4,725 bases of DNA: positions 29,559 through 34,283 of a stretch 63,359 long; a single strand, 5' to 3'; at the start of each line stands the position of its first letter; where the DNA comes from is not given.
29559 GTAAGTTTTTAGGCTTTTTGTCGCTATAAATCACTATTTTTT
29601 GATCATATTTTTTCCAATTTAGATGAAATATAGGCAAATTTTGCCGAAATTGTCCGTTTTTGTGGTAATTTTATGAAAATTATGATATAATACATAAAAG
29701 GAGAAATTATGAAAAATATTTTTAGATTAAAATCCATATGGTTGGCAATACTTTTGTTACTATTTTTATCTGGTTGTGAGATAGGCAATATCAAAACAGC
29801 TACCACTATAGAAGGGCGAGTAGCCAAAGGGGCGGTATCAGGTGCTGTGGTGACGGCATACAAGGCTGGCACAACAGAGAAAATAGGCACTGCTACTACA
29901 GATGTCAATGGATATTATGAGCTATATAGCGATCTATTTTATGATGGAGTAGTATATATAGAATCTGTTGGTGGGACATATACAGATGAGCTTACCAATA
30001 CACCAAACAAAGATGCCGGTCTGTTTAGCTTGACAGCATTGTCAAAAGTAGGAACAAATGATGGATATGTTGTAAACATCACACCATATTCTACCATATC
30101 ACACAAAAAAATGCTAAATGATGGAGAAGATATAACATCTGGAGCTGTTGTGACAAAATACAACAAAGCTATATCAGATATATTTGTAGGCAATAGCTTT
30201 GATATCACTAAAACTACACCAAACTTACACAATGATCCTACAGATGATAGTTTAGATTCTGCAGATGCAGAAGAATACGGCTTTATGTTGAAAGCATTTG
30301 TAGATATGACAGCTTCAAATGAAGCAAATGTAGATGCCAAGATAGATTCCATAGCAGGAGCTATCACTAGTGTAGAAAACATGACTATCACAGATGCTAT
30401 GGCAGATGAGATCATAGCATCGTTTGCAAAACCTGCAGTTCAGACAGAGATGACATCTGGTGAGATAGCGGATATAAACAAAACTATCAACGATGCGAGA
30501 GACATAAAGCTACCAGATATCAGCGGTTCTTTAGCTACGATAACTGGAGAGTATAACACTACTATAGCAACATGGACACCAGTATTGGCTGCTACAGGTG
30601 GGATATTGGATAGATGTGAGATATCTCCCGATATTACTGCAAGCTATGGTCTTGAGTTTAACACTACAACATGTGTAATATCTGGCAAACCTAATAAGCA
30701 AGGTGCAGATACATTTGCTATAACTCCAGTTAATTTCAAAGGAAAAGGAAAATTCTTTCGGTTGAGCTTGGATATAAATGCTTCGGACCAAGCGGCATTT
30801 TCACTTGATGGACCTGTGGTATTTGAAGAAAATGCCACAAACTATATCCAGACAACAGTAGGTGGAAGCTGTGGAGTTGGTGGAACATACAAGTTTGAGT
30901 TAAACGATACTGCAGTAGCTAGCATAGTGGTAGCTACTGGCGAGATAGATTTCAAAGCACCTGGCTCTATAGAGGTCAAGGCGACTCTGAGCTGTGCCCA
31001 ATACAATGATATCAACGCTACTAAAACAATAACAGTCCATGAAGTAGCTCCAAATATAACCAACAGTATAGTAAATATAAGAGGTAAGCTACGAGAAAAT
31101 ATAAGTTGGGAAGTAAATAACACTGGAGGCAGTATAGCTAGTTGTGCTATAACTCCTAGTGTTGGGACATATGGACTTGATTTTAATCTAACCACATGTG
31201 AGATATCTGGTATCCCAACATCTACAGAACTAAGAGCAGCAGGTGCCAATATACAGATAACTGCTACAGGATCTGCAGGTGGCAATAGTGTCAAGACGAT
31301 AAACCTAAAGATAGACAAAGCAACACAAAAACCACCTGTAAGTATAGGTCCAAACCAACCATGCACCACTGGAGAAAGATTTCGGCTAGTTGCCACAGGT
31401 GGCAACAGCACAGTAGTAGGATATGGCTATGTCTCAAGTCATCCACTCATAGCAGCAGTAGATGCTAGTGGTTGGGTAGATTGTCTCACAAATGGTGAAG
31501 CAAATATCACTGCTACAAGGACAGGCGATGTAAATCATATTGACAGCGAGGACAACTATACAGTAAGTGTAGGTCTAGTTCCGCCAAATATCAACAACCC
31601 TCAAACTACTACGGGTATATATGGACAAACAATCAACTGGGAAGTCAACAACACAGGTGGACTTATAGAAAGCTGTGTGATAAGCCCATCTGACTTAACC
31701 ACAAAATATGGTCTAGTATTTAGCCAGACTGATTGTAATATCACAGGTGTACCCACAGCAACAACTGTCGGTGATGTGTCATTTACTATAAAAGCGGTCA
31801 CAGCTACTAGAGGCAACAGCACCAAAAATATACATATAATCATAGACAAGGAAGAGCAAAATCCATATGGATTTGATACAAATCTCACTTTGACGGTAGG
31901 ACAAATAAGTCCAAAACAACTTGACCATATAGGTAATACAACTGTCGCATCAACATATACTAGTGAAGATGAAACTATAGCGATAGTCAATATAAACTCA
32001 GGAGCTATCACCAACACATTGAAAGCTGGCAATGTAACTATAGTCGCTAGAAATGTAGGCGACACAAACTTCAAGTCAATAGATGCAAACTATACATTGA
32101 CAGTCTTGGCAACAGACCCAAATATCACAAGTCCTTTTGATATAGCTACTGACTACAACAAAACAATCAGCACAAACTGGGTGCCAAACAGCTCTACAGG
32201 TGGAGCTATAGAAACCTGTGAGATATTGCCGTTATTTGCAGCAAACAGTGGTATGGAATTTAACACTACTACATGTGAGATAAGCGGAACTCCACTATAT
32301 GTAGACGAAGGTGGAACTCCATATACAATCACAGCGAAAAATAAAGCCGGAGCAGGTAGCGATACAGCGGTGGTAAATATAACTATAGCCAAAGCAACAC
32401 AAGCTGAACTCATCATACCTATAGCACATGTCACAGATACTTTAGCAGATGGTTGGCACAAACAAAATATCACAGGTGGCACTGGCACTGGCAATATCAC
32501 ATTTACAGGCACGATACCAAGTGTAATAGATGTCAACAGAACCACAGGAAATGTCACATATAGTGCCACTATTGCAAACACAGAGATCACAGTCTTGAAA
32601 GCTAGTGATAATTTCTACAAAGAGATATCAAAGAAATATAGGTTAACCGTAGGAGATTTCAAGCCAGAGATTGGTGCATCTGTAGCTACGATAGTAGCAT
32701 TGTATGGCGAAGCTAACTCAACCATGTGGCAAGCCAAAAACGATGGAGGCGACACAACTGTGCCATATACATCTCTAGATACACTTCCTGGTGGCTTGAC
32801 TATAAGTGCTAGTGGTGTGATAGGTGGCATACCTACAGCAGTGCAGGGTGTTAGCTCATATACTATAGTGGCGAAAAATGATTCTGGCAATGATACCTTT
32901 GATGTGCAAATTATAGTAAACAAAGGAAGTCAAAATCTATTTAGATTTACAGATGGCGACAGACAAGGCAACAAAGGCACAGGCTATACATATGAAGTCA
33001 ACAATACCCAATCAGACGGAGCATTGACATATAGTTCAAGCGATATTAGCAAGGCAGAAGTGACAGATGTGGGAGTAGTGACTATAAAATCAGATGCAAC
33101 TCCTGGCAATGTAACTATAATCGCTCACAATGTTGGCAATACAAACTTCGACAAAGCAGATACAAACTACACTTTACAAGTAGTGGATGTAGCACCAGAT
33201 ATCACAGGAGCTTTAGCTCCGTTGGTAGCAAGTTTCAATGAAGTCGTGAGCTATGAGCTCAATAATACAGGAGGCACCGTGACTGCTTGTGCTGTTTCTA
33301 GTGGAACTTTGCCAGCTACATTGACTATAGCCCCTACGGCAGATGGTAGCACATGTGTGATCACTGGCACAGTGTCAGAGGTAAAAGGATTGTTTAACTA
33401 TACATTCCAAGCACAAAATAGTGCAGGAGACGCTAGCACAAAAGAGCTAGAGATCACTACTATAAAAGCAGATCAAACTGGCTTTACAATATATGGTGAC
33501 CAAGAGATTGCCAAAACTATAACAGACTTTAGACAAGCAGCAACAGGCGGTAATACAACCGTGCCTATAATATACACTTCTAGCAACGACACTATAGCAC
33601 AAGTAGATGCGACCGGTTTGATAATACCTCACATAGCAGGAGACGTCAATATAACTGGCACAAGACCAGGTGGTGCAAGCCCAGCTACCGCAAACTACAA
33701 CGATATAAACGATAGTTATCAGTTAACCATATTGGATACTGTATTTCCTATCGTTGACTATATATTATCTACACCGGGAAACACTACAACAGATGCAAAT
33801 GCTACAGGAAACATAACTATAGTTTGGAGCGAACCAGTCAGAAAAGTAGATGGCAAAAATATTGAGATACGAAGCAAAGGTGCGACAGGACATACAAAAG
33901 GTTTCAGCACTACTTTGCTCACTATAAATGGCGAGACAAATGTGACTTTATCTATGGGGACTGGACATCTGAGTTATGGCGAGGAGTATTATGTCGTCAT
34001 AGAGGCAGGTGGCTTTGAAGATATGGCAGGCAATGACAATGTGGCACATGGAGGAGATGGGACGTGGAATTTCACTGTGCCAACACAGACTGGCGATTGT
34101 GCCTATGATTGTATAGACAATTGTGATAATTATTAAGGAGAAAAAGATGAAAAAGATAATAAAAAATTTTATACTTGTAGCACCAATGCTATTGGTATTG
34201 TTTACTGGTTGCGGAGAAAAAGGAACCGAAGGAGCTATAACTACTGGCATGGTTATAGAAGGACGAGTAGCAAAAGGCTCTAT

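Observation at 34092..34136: Identical-pattern Cys-rich C-terminal tail (C-x3-C-x3-C: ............-stop) shared by both giant lipoproteins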

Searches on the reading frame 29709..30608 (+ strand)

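Call 38: search_protein_families(library=pfam, proteins=[window:29709-30608:+], max_evalue=10)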
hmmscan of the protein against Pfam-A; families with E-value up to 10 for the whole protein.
window:29709-30608:+ (300 aa): 2 families
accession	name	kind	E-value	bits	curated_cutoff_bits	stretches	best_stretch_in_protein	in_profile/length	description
PF13620.12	CarboxypepD_reg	-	0.044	14.6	32.3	1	33-72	1-42/82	Carboxypeptidase regulatory-like domain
PF23152.1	GDH_2nd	-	0.063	13.1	27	1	41-75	132-166/225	NAD-specific glutamate dehydrogenase, second domain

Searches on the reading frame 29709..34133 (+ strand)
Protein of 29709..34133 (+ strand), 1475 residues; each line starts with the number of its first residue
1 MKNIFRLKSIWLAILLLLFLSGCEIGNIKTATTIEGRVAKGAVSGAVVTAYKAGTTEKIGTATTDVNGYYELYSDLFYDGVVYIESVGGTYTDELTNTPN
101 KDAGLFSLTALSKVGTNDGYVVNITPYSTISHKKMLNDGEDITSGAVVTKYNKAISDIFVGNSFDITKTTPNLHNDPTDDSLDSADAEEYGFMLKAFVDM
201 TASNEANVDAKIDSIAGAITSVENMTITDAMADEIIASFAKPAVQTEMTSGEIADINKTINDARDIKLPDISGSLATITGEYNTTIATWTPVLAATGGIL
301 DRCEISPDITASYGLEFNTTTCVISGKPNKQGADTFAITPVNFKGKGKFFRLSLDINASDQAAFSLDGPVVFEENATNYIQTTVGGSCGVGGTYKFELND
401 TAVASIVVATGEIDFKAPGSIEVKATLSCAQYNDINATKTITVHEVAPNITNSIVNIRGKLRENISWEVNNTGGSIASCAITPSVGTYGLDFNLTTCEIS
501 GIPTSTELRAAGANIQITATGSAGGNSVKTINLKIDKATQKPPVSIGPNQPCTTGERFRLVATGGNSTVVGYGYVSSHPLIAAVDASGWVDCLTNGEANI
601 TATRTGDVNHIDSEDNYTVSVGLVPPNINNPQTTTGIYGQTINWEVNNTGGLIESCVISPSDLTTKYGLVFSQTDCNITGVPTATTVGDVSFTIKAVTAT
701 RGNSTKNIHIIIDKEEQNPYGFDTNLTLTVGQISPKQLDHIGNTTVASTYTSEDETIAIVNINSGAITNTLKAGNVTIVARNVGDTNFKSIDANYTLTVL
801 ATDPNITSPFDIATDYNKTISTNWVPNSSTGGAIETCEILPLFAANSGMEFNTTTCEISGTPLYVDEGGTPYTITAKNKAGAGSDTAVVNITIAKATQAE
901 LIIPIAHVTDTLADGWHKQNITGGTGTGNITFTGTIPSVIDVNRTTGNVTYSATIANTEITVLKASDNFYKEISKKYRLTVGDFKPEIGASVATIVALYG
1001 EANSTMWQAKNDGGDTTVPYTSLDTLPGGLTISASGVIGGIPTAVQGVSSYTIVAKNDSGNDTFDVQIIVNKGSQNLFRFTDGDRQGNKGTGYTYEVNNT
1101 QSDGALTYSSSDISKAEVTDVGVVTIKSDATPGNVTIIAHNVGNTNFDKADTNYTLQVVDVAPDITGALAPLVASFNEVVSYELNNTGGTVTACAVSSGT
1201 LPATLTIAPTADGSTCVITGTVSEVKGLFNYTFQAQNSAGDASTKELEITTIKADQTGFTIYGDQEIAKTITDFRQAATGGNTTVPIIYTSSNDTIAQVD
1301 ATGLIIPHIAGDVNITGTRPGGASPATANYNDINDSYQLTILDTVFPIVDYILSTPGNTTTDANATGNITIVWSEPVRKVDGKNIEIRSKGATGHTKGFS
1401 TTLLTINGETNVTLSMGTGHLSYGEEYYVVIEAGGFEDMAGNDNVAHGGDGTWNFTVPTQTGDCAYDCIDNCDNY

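Call 6: search_protein_families(library=pfam, proteins=[window:29709-34133:+], max_evalue=0.01)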
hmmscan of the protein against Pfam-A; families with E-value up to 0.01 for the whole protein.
window:29709-34133:+ (1475 aa): 2 families
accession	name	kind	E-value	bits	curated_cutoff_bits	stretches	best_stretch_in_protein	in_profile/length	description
PF05345.18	He_PIG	-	6.9e-24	84.6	24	4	992-1063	8-88/96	Putative Ig domain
PF02368.24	Big_2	-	1.1e-06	28.9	22.8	1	1287-1319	36-68/79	Bacterial Ig-like domain (group 2)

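Call 9: search_protein_families(library=ncbifam, proteins=[window:29709-34133:+], max_evalue=0.01)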
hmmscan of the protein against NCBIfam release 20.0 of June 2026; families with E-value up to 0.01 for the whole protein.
window:29709-34133:+ (1475 aa): 0 families

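Call 26: find_homologous_proteins(query=window:29709-34133:+, max_evalue=0.001)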
Query window:29709-34133:+ (1475 aa): 11 proteins with E <= 0.001 among 8000 candidates.
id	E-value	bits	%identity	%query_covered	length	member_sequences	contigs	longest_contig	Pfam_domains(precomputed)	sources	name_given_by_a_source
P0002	0.0e+0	3240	100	100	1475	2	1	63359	PF02368.25,PF05345.19,PF26918.1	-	-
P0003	0.0e+0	1788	59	100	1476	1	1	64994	PF26182.1,PF02368.25,PF05345.19,PF26918.1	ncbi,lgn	-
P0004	0.0e+0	1209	43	81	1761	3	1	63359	PF02368.25,PF05345.19,PF26918.1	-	-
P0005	0.0e+0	1207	44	82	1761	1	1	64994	PF26182.1,PF02368.25,PF05345.19,PF26918.1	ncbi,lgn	-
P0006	5.0e-52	195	26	64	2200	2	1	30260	PF07679.23,PF26549.1,PF05345.19,PF07676.19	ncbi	-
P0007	5.2e-48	182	27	64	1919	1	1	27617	PF07679.23,PF26549.1,PF05345.19,PF07676.19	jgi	jgi:hypothetical protein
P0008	1.5e-34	137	27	66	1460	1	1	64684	PF07679.23,PF05345.19,PF07676.19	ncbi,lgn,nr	ncbi:MAG: putative Ig domain-containing protein [Oligoflexia bacterium]|nr:putative Ig domain-contai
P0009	4.6e-34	136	27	65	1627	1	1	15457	PF05345.19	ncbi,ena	-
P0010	1.2e-26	111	25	53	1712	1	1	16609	PF07679.23,PF07603.18,PF18006.7,PF05345.19,PF05689.19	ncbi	ncbi:MAG: putative Ig domain-containing protein [Spirochaetota bacterium]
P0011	1.4e-10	58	28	40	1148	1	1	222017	PF22807.3,PF05345.19,PF01436.28,PF08450.19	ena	-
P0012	5.7e-5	39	28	21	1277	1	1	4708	PF05345.19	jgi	jgi:predicted flap endonuclease-1-like 5' DNA nuclease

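Call 67: list_cluster_members(proteins=[P0003, P0005, P0091, P0160, P0002])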
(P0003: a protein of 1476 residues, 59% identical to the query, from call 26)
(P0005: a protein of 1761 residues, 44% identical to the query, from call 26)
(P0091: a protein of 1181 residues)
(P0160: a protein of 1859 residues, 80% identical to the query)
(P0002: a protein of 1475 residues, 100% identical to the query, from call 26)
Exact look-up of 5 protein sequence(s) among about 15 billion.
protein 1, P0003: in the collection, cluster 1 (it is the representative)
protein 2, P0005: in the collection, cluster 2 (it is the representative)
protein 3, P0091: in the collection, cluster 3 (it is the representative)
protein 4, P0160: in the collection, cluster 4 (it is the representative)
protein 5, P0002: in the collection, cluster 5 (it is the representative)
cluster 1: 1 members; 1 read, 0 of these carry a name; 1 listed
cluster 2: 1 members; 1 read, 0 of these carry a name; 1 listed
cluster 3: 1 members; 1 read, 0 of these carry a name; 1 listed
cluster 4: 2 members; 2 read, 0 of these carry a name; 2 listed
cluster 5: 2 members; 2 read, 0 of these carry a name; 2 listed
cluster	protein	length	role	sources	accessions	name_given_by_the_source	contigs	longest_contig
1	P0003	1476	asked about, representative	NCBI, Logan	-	-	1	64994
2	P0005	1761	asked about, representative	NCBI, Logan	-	-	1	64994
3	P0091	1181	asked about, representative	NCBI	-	-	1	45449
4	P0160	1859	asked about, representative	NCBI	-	-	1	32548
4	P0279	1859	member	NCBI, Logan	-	-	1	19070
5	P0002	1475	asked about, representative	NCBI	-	-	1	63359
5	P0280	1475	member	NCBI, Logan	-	-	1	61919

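Call 69: find_encoding_contigs(protein=P0279, flank=6000, max_places=3)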
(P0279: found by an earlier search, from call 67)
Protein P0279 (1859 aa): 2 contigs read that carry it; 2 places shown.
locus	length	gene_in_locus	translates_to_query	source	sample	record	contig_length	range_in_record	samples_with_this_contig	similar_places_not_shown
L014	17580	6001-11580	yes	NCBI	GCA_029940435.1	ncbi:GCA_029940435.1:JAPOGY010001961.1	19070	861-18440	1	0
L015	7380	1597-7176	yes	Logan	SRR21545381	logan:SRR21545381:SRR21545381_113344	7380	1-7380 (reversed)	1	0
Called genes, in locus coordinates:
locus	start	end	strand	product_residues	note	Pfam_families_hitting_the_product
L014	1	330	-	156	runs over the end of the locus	PF04608:PgpA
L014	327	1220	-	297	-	PF00072:Response_reg (faint)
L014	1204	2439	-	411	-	PF00171:Aldedh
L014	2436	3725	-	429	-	PF00815:Histidinol_dh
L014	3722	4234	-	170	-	PF13671:AAA_33 (faint), PF01202:SKI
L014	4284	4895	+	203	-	PF01522:Polysacc_deac_1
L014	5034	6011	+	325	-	PF13505:OMP_b-brl (faint)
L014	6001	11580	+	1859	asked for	PF18981:InlK_D3 (faint), PF00028:Cadherin (weak), PF05345:He_PIG (weak)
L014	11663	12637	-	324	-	PF01171:ATP_bind_3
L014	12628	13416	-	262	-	PF00218:IGPS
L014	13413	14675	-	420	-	-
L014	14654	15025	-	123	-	PF03692:CxxCxxCC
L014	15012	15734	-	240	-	PF05175:MTS, PF07669:Eco57I (weak)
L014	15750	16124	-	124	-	-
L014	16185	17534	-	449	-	PF18073:Zn_ribbon_LapB, PF00154:RecA_N (weak), PF08423:Rad51 (weak), PF13481:AAA_25, PF03796:DnaB_C (weak), PF06745:ATPase, PF13479:AAA_24 (faint), PF13541:ChlI, +1 more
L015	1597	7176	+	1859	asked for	PF18981:InlK_D3 (faint), PF00028:Cadherin (weak), PF05345:He_PIG (weak)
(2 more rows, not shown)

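Call 70: find_encoding_contigs(protein=P0280, flank=3000, max_places=3)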
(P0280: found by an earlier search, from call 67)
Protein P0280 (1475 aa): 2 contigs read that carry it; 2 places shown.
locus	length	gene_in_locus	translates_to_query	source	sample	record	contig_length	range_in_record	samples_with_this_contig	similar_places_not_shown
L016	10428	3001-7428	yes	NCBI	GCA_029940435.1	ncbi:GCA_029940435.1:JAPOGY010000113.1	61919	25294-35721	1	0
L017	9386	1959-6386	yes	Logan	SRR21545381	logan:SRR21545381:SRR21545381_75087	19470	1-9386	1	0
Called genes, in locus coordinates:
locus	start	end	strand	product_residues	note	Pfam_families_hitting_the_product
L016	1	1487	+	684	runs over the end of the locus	-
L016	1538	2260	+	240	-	-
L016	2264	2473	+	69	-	-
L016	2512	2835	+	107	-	-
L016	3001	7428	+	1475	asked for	PF02368:Big_2 (faint), PF26918:Ig_Eae (weak), PF05345:He_PIG (weak)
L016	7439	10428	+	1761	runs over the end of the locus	PF02368:Big_2 (faint), PF26918:Ig_Eae (faint), PF05345:He_PIG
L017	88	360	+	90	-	-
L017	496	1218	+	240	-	-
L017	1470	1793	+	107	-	-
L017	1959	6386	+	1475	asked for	PF02368:Big_2 (faint), PF26918:Ig_Eae (weak), PF05345:He_PIG (weak)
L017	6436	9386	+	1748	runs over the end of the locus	PF02368:Big_2 (faint), PF26918:Ig_Eae (faint), PF05345:He_PIG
